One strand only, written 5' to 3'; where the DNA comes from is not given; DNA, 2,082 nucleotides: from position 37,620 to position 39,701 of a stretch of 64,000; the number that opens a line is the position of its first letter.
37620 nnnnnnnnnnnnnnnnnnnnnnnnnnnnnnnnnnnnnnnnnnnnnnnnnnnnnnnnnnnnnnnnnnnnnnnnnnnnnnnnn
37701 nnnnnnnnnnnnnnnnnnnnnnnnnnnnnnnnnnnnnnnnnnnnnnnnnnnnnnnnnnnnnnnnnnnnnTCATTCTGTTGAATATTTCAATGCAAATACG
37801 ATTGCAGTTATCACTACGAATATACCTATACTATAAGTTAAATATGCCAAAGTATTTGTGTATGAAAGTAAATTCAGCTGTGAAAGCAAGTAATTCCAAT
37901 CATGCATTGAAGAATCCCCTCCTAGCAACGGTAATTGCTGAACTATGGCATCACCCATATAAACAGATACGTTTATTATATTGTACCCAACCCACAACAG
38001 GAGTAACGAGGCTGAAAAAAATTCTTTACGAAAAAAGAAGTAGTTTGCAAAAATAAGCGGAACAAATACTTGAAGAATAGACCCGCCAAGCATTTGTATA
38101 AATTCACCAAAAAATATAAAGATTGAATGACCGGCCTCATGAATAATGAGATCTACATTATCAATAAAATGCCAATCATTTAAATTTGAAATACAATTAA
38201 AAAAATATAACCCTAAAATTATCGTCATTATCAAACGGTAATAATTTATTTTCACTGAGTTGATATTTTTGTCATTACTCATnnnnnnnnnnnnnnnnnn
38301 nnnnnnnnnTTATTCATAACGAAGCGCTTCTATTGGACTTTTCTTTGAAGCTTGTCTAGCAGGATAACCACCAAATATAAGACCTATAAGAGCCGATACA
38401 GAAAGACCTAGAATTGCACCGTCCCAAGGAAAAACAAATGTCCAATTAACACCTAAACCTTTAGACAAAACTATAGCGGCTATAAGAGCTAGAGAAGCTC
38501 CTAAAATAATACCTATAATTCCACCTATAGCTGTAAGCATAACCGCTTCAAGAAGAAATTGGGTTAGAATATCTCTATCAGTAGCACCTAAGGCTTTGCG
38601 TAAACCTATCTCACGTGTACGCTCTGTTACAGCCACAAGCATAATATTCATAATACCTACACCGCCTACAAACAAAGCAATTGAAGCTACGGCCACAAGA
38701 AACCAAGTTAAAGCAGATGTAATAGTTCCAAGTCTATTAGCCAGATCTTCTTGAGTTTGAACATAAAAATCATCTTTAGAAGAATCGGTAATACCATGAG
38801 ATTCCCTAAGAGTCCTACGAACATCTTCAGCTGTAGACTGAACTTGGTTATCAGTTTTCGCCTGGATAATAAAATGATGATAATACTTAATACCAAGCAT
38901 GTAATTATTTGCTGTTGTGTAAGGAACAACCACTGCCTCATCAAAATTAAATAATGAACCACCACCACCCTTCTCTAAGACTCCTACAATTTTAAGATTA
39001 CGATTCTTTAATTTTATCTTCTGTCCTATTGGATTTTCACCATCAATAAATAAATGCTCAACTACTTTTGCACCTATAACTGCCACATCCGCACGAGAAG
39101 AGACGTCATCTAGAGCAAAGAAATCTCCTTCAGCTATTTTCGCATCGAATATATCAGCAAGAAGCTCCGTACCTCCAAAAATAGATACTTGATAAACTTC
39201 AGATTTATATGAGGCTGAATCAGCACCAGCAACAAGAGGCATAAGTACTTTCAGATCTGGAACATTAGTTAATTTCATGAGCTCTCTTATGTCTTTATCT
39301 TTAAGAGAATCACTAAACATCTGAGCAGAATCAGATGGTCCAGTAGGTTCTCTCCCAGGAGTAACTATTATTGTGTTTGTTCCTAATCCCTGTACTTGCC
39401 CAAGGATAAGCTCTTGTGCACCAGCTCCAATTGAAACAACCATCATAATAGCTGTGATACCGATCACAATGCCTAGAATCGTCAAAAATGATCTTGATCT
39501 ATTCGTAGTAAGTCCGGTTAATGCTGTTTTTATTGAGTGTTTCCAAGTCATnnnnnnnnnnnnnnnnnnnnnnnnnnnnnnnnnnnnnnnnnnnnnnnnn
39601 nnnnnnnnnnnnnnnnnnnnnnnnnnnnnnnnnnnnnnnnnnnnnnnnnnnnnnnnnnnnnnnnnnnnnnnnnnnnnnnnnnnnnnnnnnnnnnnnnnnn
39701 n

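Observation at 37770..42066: MacAB-like efflux module plus HExxH membrane protein inserted between rplC and rplD, insulated by a terminator and a 34-bp GC palindrome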

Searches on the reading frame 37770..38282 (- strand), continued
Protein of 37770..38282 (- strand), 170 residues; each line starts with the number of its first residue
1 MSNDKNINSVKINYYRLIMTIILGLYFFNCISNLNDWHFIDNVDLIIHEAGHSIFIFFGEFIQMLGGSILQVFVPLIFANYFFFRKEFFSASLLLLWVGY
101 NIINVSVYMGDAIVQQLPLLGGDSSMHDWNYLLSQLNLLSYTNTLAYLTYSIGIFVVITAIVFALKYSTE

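Call 48: search_protein_families(library=ncbifam, proteins=[window:37770-38282:-, L083:5285-5716:+, L110:5310-6560:+], max_evalue=0.01)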
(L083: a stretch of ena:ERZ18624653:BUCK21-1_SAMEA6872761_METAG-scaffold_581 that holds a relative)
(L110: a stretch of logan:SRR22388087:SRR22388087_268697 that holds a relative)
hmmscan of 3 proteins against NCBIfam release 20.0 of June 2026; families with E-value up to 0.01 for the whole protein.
window:37770-38282:- (170 aa): 0 families

L083:5285-5716:+ (143 aa): 2 families
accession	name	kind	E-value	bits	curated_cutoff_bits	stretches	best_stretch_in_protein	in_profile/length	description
TIGR00950.1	2A78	equivalog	0.00052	19.5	230.2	1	3-136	128-263/264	carboxylate/amino acid/amine transporter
NF050091.1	ArAmAcExpYddG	equivalog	0.0075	15.8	300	0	83-139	79-135/285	aromatic amino acid exporter YddG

L110:5310-6560:+ (416 aa): 0 families

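Call 49: search_solved_structures(query=A1, max_evalue=10, show_alignments=2)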
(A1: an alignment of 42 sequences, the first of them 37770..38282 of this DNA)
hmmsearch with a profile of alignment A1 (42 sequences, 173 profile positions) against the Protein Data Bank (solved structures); distinct sequences matched with E-value up to 10: 0.

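Call 56: fold_search(model_id=the predicted structure, library=pdb)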
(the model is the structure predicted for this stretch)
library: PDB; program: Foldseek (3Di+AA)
matches with E <= 10: 201; with E <= 0.001: 0
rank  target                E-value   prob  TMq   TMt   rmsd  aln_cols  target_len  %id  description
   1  4grv_A                9.0e-01  0.15  0.24  0.12  14.3       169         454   14  The crystal structure of the neurotensin receptor NTS1 in complex with neurotensin (8-13) (released 2012-10-17)
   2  8rml_A                1.0e+00  0.20  0.28  0.20  13.8       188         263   14  Structure of heteromeric CALHM2/4 channel in complex with synthetic nanobody SbC4 (released 2024-06-19)
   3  5zfp_B                1.0e+00  0.18  0.27  0.22  25.1       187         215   11  Structure of the ExbB/ExbD hexameric complex (released 2018-05-09)
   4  6ysf_C                1.5e+00  0.09  0.19  0.13  24.5       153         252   15  Structure of the flagellar MotAB stator complex from Clostridium sporogenes (released 2020-08-12)
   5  9kq0_A                1.5e+00  0.08  0.17  0.13  23.4       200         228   10  Structure of TolQRA complex at pH 8.0 from E.coli (released 2026-03-04)
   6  5t04_A                1.6e+00  0.10  0.21  0.11  14.4       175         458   12  STRUCTURE OF CONSTITUTIVELY ACTIVE NEUROTENSIN RECEPTOR (released 2016-12-21)
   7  9p82_R                1.8e+00  0.11  0.24  0.16  13.9       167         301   12  NTSR1-Gi-NTS(8-13) GTP-Bound Complex in the Canonical, AHD Closed State (C-Closed-GTP) (released 2026-03-25)
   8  9p81_R                2.0e+00  0.12  0.25  0.16  13.8       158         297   14  NTSR1-Gi-NTS(8-13), GTP-bound Complex in the Canonical, AHD Open State (C-Open-GTP) (released 2026-03-25)
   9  8vlw_A                2.1e+00  0.09  0.20  0.17  26.4       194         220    6  TolQ-TolR inner membrane protein complex from Acinetobacter baumannii (released 2025-01-15)
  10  8fn1_A                2.1e+00  0.09  0.21  0.15  14.1       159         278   12  CryoEM structure of Go-coupled NTSR1 (released 2023-03-29)
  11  7l0p_C                2.1e+00  0.08  0.20  0.14  14.1       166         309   12  Structure of NTS-NTSR1-Gi complex in lipid nanodisc, canonical state, without AHD (released 2021-01-06)
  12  3tul_D                2.2e+00  0.15  0.27  0.34  15.5       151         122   10  Crystal structure of N-terminal region of Type III Secretion Major Translocator SipB (residues 82-226) (released 2012-02-15)
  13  9p7z_R                2.2e+00  0.10  0.24  0.15  12.7       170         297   12  NTSR1-Gi-NTS(8-13) Complex in the Canonical, AHD Open State (C-Open-Apo) (released 2026-03-25)
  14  9avi_A                2.2e+00  0.09  0.21  0.18  26.9       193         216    5  TolQ inner membrane protein from Acinetobacter baumannii (released 2025-01-22)
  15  5sv0_B                2.3e+00  0.13  0.28  0.22  24.5       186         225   12  Structure of the ExbB/ExbD complex from E. coli at pH 7.0 (released 2016-09-28)
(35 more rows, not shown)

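Call 57: search_protein_representatives(alignment_id=A1)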
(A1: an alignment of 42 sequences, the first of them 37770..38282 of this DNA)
Query: 42 sequences, 173 profile positions. Proteins with E-value up to 0.001 (for the whole library): 2828; up to 1e-10: 1973; up to 1e-30: 428. The best 150 are listed.
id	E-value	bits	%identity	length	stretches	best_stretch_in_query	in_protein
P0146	5.4e-65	234.4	-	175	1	8-168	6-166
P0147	5.0e-63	228.0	-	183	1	2-167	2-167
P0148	1.2e-61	223.5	-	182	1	9-171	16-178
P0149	8.1e-61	220.8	-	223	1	10-165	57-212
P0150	1.6e-60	219.9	-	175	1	9-170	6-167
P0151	2.8e-57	209.3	-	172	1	4-167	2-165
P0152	3.0e-57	209.2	-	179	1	4-170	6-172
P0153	1.2e-56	207.3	-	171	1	11-167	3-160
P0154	3.0e-56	205.9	-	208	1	6-169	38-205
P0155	3.2e-56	205.8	-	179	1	5-170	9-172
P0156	1.7e-55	203.5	-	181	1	9-164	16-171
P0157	7.1e-55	201.4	-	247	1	11-168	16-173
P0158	3.9e-53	195.8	-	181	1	6-169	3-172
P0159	1.6e-51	190.5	-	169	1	9-167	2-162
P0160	2.2e-51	190.1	-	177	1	7-168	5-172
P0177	2.1e-48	180.3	-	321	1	9-165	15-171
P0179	4.0e-48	179.4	-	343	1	11-170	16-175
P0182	1.5e-47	177.6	-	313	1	31-169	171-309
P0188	8.0e-47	175.2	-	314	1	7-168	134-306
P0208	9.4e-45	168.5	-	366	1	19-168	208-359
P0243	5.0e-42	159.6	-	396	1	32-165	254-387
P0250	2.3e-41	157.4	-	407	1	30-167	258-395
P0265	8.1e-41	155.7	-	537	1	8-162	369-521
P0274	2.2e-40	154.2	-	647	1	8-169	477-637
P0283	1.5e-39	151.5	-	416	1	33-168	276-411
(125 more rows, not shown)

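Call 58: search_protein_families(library=pfam, proteins=[P0182, P0188, P0208, P0243, P0250, P0265, P0274, P0283, P0179, P0177], max_evalue=0.01)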
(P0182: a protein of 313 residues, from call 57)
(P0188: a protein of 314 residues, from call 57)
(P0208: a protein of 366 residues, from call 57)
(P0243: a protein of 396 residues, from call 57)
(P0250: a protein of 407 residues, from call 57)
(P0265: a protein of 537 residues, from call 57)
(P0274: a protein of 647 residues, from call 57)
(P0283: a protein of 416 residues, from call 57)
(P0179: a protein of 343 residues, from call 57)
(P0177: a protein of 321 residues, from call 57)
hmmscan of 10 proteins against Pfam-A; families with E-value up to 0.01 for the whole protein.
P0182 (313 aa): 0 families

P0188 (314 aa): 0 families

P0208 (366 aa): 0 families

P0243 (396 aa): 0 families

P0250 (407 aa): 0 families

P0265 (537 aa): 8 families
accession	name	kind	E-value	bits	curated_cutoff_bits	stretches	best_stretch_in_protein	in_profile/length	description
PF00069.31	Pkinase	-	1.8e-39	136.2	31.7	1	52-266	3-202/263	Protein kinase domain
PF07714.23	PK_Tyr_Ser-Thr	-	4.2e-15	56.2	23.1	1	54-261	5-205/258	Protein tyrosine and serine/threonine kinase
PF13248.11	Zn_ribbon_3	-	2.9e-05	23.8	27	1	1-23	2-24/26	zinc-ribbon domain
PF01636.29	APH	-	3.1e-05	24.3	23.2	0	179-208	168-198/239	Phosphotransferase enzyme family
PF03109.22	ABC1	-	6.8e-05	22.6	22.9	1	123-211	130-218/244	ABC1 atypical kinase-like domain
PF14531.12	Kinase-like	-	0.0011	18.7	25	1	174-297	159-289/289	Kinase-like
PF13240.11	Zn_Ribbon_1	-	0.0015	18.7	25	1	4-25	2-23/23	zinc-ribbon domain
PF06293.20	Kdo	-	0.0036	17.2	21.3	1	102-208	53-170/207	Lipopolysaccharide kinase (Kdo/WaaP) family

P0274 (647 aa): 3 families
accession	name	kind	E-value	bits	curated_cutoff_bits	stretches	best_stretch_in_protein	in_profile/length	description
PF00069.31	Pkinase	-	6.8e-38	131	31.7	1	32-280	20-261/263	Protein kinase domain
PF07714.23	PK_Tyr_Ser-Thr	-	2e-28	99.8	23.1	1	16-272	7-250/258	Protein tyrosine and serine/threonine kinase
PF01636.29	APH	-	0.0014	18.9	23.2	1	101-171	127-198/239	Phosphotransferase enzyme family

P0283 (416 aa): 0 families

P0179 (343 aa): 1 family
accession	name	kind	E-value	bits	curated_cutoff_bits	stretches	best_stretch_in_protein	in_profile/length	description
PF00293.34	NUDIX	-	7.8e-06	26.4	21.1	1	179-273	4-102/134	NUDIX domain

P0177 (321 aa): 1 family
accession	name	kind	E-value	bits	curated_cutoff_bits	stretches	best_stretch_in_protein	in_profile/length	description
PF00293.34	NUDIX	-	3.9e-09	37.1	21.1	1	182-303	6-127/134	NUDIX domain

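Call 71: search_protein_families(library=pfam, proteins=[L110:5310-6560:+], max_evalue=0.001)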
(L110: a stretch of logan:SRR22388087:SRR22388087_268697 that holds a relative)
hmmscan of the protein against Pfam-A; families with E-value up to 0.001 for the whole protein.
L110:5310-6560:+ (416 aa): 0 families

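Call 74: list_cluster_members(proteins=[P0265, P0274, P0177, P0182, P0243, P0149])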
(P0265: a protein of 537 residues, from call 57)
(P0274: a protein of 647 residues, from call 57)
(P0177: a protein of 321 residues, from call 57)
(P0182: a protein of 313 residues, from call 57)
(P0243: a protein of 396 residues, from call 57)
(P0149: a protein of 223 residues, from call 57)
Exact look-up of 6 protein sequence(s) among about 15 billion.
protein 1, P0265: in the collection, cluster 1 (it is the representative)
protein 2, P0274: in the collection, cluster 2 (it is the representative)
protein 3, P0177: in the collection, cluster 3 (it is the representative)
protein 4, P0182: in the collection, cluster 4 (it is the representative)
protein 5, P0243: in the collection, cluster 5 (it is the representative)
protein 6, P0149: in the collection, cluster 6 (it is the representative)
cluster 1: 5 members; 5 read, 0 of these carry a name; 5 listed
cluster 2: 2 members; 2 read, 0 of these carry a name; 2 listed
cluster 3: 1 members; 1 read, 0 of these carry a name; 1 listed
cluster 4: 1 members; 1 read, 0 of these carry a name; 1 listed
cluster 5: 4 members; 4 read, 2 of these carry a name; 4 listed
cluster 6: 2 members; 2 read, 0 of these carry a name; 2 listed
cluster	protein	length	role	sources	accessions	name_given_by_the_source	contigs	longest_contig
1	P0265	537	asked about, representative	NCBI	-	-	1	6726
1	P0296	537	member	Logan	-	-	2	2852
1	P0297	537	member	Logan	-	-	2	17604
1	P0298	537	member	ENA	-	-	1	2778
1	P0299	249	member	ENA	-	-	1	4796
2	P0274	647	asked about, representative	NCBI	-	-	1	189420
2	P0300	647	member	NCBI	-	-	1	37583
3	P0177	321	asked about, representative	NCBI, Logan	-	-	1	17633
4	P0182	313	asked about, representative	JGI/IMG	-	-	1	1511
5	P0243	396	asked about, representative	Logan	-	-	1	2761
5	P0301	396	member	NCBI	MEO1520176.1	MAG: hypothetical protein AAFU78_05300 [Cyanobacteria bacterium J06633_2]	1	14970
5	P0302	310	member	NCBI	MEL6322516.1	MAG: hypothetical protein AAFQ57_18015, partial [Cyanobacteria bacterium J06626_14]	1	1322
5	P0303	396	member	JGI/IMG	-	-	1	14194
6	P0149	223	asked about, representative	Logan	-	-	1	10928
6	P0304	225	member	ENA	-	-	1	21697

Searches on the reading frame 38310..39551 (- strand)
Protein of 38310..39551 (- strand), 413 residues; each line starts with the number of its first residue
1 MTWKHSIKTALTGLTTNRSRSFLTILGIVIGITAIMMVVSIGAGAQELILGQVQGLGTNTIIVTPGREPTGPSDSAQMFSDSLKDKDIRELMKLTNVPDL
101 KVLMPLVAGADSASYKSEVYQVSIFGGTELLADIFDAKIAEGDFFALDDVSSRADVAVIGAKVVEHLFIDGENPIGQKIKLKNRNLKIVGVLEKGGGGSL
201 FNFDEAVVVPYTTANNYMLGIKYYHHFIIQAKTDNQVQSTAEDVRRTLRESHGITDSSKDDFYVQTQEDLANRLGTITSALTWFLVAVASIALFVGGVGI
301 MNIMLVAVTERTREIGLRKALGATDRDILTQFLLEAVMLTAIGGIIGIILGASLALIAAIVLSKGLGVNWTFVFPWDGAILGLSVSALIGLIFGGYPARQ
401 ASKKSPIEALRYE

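Call 3: search_protein_families(library=pfam, proteins=[window:38310-39551:-], max_evalue=0.01)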
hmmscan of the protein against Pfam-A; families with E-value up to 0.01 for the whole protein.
window:38310-39551:- (413 aa): 2 families
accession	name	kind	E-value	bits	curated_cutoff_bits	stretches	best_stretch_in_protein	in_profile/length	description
PF12704.14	MacB_PCD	-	1.9e-41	143.1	27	1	21-246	1-206/207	MacB-like periplasmic core domain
PF02687.27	FtsX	-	8.8e-21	74.6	25.5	1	287-406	2-120/120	FtsX-like permease C-terminal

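Call 48: search_protein_families(library=ncbifam, proteins=[window:38310-39551:-], max_evalue=0.01)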
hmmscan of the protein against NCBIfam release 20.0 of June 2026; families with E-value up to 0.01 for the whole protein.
window:38310-39551:- (413 aa): 11 families
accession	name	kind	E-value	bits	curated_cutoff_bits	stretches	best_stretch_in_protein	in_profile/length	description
NF007826.0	PRK10535.1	equivalog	4.9e-68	229.9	966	1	4-411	255-646/648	macrolide ABC transporter ATP-binding protein/permease MacB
TIGR03434.1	ADOP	subfamily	4.8e-36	124.2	622.3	1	136-413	541-803/803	ADOP family duplicated permease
TIGR02212.1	lolCE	equivalog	4.9e-11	42.2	362.45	1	21-413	24-411/411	lipoprotein-releasing ABC transporter permease subunit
NF038346.1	FtsX_actino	exception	3.5e-09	36.4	250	1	264-391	162-291/308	permease-like cell division protein FtsX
NF038347.1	FtsX_Gpos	exception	1.2e-08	34.6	225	1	224-350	121-236/296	permease-like cell division protein FtsX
TIGR00439.2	FtsX_Gneg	equivalog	1.3e-08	34.4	255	1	227-361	119-246/292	permease-like cell division protein FtsX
NF008076.0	PRK10814.1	exception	1e-06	28.1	473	1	290-413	272-399/399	lipoprotein-releasing ABC transporter permease subunit LolC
TIGR01185.1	devC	equivalog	0.00012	21.2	290.35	1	227-354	210-330/380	ABC transporter permease DevC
NF041854.1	ABC_perm_YbbP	equivalog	0.00025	19.1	999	1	175-411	140-369/806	putative ABC transporter permease subunit YbbP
NF008357.0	PRK11146.1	exception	0.00043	19.2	439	1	277-357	268-344/414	lipoprotein-releasing ABC transporter permease subunit LolE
NF038008.1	ABC_perm_DarB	equivalog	0.0016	16.5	700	1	269-350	259-341/777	darobactin export ABC transporter permease subunit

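Call 88: search_solved_structures(query=window:38310-39551:-, max_evalue=0.00001)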
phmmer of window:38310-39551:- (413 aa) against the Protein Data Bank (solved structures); distinct sequences matched with E-value up to 0.00001: 12.
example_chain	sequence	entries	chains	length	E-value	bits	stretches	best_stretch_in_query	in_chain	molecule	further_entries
5gko_A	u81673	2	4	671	1.1e-60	208.9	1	7-411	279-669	Macrolide export ATP-binding/permease protein MacB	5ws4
5nik_J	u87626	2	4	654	2.9e-53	184.5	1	7-411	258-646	Macrolide export ATP-binding/permease protein MacB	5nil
5lil_A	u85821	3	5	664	2.4e-50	174.9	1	8-412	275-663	Macrolide export ATP-binding/permease protein MacB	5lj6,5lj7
5xu1_M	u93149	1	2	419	1.1e-40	143.1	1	6-413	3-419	ABC transporter permeae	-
9o9x_C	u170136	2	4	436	1.7e-18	70.1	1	256-413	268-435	ABC transporter permease YtrF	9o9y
5c59_A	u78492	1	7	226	1.8e-09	40.4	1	47-256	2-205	Macrolide export ATP-binding/permease protein MacB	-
9qgy_M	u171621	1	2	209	3.5e-09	39.4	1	49-256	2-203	Macrolide export ATP-binding/permease protein MacB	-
3ftj_A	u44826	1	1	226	9.9e-09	37.9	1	46-272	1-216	Macrolide export ATP-binding/permease protein macB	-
5f9q_A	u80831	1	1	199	3.8e-08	36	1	85-256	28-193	Macrolide export ATP-binding/permease protein YknZ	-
9w37_A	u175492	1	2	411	5.3e-08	35.5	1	290-413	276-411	LolF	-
9w35_A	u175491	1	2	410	3.4e-07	32.9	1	290-412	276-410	LolF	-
5lj8_A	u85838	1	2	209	2.2e-06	30.2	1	58-256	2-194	Macrolide export ATP-binding/permease protein MacB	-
